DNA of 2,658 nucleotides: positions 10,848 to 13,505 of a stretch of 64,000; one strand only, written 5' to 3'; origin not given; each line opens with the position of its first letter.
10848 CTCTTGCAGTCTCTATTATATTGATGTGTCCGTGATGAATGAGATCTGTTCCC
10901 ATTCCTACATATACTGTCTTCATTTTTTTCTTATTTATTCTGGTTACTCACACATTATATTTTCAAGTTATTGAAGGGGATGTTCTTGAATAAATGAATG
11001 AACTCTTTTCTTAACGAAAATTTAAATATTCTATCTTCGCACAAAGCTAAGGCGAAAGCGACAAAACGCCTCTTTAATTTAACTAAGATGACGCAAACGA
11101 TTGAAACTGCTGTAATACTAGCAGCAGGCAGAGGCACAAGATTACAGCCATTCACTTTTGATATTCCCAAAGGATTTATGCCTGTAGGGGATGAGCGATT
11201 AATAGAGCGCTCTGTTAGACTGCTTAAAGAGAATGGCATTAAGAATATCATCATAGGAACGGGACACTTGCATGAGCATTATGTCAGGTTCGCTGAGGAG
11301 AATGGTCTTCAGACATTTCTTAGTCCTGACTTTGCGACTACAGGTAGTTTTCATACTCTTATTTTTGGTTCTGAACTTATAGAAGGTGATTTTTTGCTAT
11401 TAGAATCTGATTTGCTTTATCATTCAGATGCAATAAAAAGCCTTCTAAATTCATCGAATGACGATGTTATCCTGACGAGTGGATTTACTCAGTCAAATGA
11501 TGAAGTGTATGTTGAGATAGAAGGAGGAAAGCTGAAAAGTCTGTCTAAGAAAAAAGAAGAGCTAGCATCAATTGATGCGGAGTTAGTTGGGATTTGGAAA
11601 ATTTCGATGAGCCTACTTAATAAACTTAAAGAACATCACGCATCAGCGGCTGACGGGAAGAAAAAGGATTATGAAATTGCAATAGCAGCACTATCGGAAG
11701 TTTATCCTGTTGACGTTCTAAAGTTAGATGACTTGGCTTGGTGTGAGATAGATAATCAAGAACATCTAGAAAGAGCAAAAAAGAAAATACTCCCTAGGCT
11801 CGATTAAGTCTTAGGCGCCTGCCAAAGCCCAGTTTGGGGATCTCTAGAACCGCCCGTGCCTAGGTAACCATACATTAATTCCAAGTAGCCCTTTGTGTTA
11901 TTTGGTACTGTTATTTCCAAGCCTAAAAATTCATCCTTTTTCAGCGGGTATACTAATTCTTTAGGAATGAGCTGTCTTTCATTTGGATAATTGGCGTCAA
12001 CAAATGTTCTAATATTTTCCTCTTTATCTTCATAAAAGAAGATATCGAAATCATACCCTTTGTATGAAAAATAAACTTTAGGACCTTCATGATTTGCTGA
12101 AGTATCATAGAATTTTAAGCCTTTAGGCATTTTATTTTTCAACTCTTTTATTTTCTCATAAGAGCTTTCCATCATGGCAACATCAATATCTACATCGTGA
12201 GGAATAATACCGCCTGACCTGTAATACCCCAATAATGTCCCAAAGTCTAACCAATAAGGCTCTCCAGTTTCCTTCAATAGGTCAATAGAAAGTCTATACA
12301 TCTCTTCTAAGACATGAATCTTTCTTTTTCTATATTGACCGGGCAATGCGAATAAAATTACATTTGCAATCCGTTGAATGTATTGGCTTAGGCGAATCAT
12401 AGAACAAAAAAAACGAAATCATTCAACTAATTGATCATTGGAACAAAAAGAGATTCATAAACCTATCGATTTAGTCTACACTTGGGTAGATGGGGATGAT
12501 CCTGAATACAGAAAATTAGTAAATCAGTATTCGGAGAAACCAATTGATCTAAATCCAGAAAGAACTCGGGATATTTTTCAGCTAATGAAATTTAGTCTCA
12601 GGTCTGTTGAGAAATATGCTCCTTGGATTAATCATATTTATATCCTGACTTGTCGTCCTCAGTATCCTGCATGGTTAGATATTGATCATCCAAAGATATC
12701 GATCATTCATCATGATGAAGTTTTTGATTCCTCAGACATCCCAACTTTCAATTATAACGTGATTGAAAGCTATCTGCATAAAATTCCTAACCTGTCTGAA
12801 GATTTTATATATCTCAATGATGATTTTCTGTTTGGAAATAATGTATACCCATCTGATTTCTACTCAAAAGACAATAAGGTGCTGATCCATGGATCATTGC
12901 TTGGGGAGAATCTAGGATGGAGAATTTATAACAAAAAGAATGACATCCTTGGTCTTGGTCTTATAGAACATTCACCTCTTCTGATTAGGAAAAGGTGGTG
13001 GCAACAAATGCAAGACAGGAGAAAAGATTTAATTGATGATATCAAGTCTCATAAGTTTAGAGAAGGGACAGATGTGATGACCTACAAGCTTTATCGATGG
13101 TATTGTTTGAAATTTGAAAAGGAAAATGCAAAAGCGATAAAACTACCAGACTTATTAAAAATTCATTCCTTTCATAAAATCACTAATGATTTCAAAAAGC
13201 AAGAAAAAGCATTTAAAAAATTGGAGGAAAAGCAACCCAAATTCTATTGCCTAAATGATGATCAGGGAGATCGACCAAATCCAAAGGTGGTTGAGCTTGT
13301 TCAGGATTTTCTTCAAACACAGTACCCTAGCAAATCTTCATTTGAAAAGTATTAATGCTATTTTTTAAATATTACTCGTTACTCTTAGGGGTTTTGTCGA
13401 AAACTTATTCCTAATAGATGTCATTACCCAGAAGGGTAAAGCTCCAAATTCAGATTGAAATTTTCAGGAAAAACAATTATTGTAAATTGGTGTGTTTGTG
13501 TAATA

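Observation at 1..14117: Composite lipid / phosphonate island of at least 14 kb: an AEP core flanked by lipid head-group enzymes and by glycan phosphotransferases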

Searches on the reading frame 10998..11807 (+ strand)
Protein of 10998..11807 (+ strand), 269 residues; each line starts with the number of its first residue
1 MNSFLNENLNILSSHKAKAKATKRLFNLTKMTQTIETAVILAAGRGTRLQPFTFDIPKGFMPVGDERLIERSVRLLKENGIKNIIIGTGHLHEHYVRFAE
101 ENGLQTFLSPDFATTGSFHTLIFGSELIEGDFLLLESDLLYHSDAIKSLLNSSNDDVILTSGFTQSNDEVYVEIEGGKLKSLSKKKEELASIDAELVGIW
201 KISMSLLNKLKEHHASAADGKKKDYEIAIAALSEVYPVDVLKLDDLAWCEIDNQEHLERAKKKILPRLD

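Call 4: search_protein_families(library=pfam, proteins=[window:10998-11807:+], max_evalue=0.001)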
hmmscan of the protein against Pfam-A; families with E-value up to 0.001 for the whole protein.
window:10998-11807:+ (269 aa): 2 families
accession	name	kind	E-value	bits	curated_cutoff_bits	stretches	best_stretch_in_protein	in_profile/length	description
PF00483.29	NTP_transferase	-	4.6e-11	43.2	21.2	1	38-168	2-142/245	Nucleotidyl transferase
PF12804.13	NTP_transf_3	-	1.5e-10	41.9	27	1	38-157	1-118/160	MobA-like NTP transferase domain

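Call 8: search_protein_families(library=ncbifam, proteins=[window:10998-11807:+], max_evalue=0.001)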
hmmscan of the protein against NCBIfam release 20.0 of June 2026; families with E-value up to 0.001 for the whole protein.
window:10998-11807:+ (269 aa): 25 families
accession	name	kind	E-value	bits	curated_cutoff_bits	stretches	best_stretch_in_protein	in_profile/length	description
TIGR03992.1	Arch_glmU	subfamily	1.8e-23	83.1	292.1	1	37-263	2-226/393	bifunctional sugar-1-phosphate nucleotidylyltransferase/acetyltransferase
NF041135.1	IPPtranDIPPsyn_Thcocales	equivalog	1.6e-20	73.5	580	1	37-265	2-218/419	bifunctional L-myo-inositol-1-phosphate cytidylyltransferase/CDP-L-myo-inositol myo-inositolphosphotransferase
NF041173.1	Sug_nt_acttase_Thmprot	equivalog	2.3e-17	63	600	1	38-265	3-228/405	bifunctional sugar-1-phosphate nucleotidylyltransferase/acetyltransferase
NF041313.1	UDPGP_AglF_Halo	equivalog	9.2e-14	51.4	400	1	38-161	3-131/234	UTP--glucose-1-phosphate uridylyltransferase AglF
NF045761.1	NAMPUrTaseMurU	equivalog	2.1e-13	50.7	250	1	38-94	3-59/226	N-acetylmuramate alpha-1-phosphate uridylyltransferase MurU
TIGR01208.1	rmlA_long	equivalog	1.7e-10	40.3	320.25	1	38-266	2-236/353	glucose-1-phosphate thymidylyltransferase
NF045665.1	NTPtran_DVU1551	equivalog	3.2e-10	39.6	315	1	37-151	2-114/359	DVU_1551 family NTP transferase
NF052502.1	man1P_GTase_Rv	exception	7.4e-09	34.9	440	1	38-95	3-60/352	mannose-1-phosphate guanylyltransferase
NF049965.1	GlMnHpPGnyltfHddC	equivalog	3e-07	30.3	300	1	37-182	2-149/221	D-glycero-D-manno-heptose 1-phosphate guanosyltransferase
TIGR01099.1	galU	equivalog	3.7e-07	30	326.8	1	35-90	1-56/261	UTP--glucose-1-phosphate uridylyltransferase GalU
TIGR01207.1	rmlA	equivalog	2.6e-06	26.7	360.65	1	39-131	3-99/286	glucose-1-phosphate thymidylyltransferase RfbA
NF010933.0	PRK14353.1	equivalog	3.2e-06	26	505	1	33-186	3-160/453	bifunctional UDP-N-acetylglucosamine diphosphorylase/glucosamine-1-phosphate N-acetyltransferase GlmU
TIGR00453.1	ispD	equivalog_domain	3.9e-06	26.5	181.3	1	38-96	2-58/219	2-C-methyl-D-erythritol 4-phosphate cytidylyltransferase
NF012024.0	PRK15480.1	equivalog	1.1e-05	24.7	588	1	37-154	5-128/292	glucose-1-phosphate thymidylyltransferase RfbA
NF009928.0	PRK13389.1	equivalog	1.2e-05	24.6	548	1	31-88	4-61/302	UTP--glucose-1-phosphate uridylyltransferase GalU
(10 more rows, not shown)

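Call 38: search_solved_structures(query=window:10998-11807:+, max_evalue=0.0001)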
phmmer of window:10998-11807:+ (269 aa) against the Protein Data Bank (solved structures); distinct sequences matched with E-value up to 0.0001: 24.
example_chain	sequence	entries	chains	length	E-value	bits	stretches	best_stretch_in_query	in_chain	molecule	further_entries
6pd1_A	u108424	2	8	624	4.6e-47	163.8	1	35-268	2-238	Nucleotidyl transferase/aminotransferase, class V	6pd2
1jyk_A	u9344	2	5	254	2.4e-14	56.6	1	34-142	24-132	CTP:phosphocholine Cytidylyltransferase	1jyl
8x7s_B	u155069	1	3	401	1e-08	38.2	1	38-95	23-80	UTP--glucose-1-phosphate uridylyltransferase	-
2xme_A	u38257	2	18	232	3.2e-08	36.5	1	37-262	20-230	CTP-INOSITOL-1-PHOSPHATE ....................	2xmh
5z09_A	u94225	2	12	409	5.9e-08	35.7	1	38-213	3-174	Dual sugar-1-phosphate nucleotidylyltransferase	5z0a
2ggo_A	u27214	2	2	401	1e-07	34.9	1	38-212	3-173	401aa long hypothetical glucose-1-phosphate thymidylyltransferase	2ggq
4mnd_A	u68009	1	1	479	1.1e-07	34.7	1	37-264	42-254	CTP L-myo-inositol-1-phosphate cytidylyltransferase/CDP-L-myo-inositol myo-inositolphospho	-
4y7t_A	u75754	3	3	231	1.9e-06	30.7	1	38-112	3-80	Nucleotidyl transferase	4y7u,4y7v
4ho0_A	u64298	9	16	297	3e-06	30.1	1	38-259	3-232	Glucose-1-phosphate thymidylyltransferase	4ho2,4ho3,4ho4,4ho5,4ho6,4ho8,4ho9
8b31_A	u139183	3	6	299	1.4e-05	27.9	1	32-148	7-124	UTP--glucose-1-phosphate uridylyltransferase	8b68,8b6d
1h5r_B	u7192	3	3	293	1.5e-05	27.7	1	37-157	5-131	GLUCOSE-1-PHOSPHATE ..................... | Glucose-1-phosphate thymidylyltransferase 1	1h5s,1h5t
1h5r_A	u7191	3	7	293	1.6e-05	27.7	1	37-157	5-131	GLUCOSE-1-PHOSPHATE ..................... | Glucose-1-phosphate thymidylyltransferase 1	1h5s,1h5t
1h5s_A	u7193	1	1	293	1.7e-05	27.6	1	37-156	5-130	Glucose-1-phosphate thymidylyltransferase 1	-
9y3p_I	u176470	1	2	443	2.3e-05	27.2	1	38-141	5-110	Translation initiation factor eIF2B subunit gamma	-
6caj_J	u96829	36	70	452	2.4e-05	27.1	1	38-141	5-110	Translation initiation factor eIF-2B subunit gamma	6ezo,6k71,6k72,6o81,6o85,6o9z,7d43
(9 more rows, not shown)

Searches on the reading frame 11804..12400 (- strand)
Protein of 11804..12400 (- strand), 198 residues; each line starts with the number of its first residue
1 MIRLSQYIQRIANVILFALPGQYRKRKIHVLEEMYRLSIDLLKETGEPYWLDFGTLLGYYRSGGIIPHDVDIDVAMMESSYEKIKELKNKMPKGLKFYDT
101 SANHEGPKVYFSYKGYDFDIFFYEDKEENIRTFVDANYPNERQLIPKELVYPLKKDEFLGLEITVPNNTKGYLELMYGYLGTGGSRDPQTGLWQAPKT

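Call 4: search_protein_families(library=pfam, proteins=[window:11804-12400:-], max_evalue=0.001)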
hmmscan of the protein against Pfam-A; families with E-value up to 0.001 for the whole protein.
window:11804-12400:- (198 aa): 1 family
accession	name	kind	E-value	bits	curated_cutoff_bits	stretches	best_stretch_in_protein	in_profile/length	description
PF04991.19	LicD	-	5.1e-20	73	22.6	2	48-119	7-79/227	LicD family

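Call 8: search_protein_families(library=ncbifam, proteins=[window:11804-12400:-], max_evalue=0.001)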
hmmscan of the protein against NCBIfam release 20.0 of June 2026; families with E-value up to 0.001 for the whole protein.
window:11804-12400:- (198 aa): 1 family
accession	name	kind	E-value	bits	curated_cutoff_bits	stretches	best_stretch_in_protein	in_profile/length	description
NF045866.1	GGPL_Ptran_Mf1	equivalog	1.2e-10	42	225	1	39-96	13-67/240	diacylglycerol cholinephosphotransferase Mf1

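Call 41: search_solved_structures(query=window:11804-12400:-, max_evalue=0.01)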
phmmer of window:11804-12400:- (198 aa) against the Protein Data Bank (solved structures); distinct sequences matched with E-value up to 0.01: 1.
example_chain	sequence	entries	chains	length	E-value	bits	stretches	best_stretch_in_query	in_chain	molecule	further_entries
6kaj_A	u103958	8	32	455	1.4e-07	34.6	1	29-178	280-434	Fukutin-related protein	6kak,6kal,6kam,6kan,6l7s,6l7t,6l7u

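Call 73: search_protein_families(library=phrogs, proteins=[window:11804-12400:-], max_evalue=0.001)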
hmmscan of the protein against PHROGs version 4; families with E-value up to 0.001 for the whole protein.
window:11804-12400:- (198 aa): 0 families

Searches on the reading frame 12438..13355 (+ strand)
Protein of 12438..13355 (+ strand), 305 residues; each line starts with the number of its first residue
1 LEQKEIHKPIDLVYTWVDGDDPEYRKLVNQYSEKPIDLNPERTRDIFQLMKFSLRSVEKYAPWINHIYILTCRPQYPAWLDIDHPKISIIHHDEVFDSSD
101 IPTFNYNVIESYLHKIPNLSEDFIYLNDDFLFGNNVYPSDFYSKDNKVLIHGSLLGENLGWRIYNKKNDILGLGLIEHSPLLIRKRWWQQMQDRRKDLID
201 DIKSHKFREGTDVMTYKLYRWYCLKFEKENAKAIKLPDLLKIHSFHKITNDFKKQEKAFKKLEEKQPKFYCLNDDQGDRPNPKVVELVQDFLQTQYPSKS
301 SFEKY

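Call 4: search_protein_families(library=pfam, proteins=[window:12438-13355:+], max_evalue=0.001)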
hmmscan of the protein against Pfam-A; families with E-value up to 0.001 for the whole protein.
window:12438-13355:+ (305 aa): 3 families
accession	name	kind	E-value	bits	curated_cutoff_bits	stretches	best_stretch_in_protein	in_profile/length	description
PF11380.13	Stealth_CR2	-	1.4e-36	125.4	39.4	1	48-147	6-105/108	Stealth protein CR2, conserved region 2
PF17101.10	Stealth_CR1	-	1.4e-11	44.3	27.2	1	9-34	2-27/29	Stealth protein CR1, conserved region 1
PF17103.10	Stealth_CR4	-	1.3e-09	38.3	27.4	1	261-304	2-45/55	Stealth protein CR4, conserved region 4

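Call 8: search_protein_families(library=ncbifam, proteins=[window:12438-13355:+], max_evalue=0.001)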
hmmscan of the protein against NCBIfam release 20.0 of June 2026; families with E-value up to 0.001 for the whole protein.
window:12438-13355:+ (305 aa): 0 families

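Call 73: search_protein_families(library=phrogs, proteins=[window:12438-13355:+], max_evalue=0.001)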
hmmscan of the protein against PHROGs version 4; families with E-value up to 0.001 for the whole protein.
window:12438-13355:+ (305 aa): 0 families
